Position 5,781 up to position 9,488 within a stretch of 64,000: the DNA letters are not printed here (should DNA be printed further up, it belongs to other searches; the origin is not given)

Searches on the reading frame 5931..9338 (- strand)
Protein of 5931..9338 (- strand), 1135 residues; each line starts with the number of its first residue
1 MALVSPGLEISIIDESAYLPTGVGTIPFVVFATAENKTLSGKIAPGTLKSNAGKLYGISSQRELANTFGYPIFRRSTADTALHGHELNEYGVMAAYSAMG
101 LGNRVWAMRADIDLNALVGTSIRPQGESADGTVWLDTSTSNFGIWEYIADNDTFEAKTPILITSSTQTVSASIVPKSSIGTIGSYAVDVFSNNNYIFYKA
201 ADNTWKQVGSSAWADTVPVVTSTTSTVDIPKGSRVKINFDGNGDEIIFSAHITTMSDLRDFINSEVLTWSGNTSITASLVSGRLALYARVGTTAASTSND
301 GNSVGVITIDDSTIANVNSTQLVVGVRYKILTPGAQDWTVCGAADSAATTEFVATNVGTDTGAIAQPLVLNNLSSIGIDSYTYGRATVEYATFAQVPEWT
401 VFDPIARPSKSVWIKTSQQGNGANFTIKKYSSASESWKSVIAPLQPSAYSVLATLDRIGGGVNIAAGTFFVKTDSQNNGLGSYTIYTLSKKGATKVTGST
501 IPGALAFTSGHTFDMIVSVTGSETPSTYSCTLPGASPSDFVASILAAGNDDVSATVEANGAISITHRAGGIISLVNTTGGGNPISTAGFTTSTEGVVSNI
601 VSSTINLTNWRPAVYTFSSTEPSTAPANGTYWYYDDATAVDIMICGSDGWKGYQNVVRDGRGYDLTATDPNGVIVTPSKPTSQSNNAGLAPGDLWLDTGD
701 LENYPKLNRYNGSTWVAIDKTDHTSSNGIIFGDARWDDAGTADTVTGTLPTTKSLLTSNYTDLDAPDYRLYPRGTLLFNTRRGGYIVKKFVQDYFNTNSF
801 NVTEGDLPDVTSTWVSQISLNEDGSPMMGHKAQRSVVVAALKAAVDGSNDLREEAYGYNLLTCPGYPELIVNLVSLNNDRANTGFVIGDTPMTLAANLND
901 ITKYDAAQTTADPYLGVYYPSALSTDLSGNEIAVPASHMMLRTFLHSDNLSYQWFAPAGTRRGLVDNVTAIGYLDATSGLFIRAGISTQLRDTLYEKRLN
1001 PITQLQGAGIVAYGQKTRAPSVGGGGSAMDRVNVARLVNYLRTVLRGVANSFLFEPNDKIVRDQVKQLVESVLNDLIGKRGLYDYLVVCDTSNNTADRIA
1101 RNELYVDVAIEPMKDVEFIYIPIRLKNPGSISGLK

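Call 39: search_protein_families(library=phrogs, proteins=[window:5931-9338:-], max_evalue=0.00001)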
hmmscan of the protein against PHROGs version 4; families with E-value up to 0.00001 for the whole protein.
window:5931-9338:- (1135 aa): 4 families
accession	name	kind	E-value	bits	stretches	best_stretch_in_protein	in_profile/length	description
phrog_10581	-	tail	9.1e-187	624.2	1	1-1128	2-912/915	tail sheath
phrog_23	-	tail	2.5e-40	139.7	1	565-1126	90-463/496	tail sheath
phrog_17610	-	tail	7.7e-18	64.7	1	905-1123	897-1104/1135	tail sheath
phrog_34521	-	tail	2.2e-07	30.2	1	916-1117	753-942/962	tail sheath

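Call 69: search_dna_similar(query=window:5931-9338:-, collection=phages, mode=protein, max_rows=10)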
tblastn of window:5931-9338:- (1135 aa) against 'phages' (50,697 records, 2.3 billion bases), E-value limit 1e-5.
Records with a match: 2637; places in all: 2704; records where one place covers at least 80% of the query: 11.
Best place of each record, by identity: <60% 2637.
By first word of the organism name: Escherichia 668; Synechococcus 379; Klebsiella 329; Salmonella 200; Vibrio 129; Shigella 89; Aeromonas 77; Acinetobacter 70; Erwinia 68; Cyanophage 61; and 64 more.
By host as written in the record: - 459; Escherichia coli 278; Klebsiella pneumoniae 115; Synechococcus 107; Erwinia amylovora 46; Escherichia coli O157:H7 38; Synechococcus sp. 38; Salmonella enterica 29; and 589 more.
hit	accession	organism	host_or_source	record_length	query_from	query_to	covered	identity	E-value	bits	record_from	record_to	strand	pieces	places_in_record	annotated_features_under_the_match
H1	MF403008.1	Agrobacterium phage Atu_ph07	Agrobacterium tumefaciens C58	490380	3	1125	60%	44.6%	6e-122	559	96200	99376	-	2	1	tail sheath monomer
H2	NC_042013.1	Agrobacterium phage Atu_ph07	Agrobacterium tumefaciens C58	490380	3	1125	60%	44.6%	6e-122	559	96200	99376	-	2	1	tail sheath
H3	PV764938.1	Sinorhizobium phage Phosso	Sinohrizobium meliloti NRRL L-50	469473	3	1129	59%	44.1%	6e-123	550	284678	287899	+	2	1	tail sheath protein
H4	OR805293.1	Pseudomonas phage Deifobo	Pseudomonas aeruginosa PAO1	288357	3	1130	59%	43.9%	2e-112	534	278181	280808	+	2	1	tail sheath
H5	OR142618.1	Pseudomonas phage Callisto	Pseudomonas aeruginosa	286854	3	1130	59%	43.9%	3e-112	533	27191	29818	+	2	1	hypothetical protein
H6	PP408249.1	Pseudomonas phage vB_Pa-PAC2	Pseudomonas aeruginosa PAO1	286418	3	1130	59%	43.8%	3e-112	533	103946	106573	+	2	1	tail sheath monomer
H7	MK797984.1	Pseudomonas phage vB_PaeM_PA5oct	-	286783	3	1130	59%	43.8%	4e-112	533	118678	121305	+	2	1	tail sheath monomer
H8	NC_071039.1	Pseudomonas phage vB_PaeM_PA5oct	-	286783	3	1130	59%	43.8%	4e-112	533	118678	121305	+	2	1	tail sheath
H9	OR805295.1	Pseudomonas phage Paride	Pseudomonas aeruginosa PAO1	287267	3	1130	59%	43.8%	5e-112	533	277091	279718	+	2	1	tail sheath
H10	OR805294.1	Pseudomonas phage Ettore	Pseudomonas aeruginosa PAO1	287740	3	1130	59%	43.8%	5e-112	533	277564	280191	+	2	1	tail sheath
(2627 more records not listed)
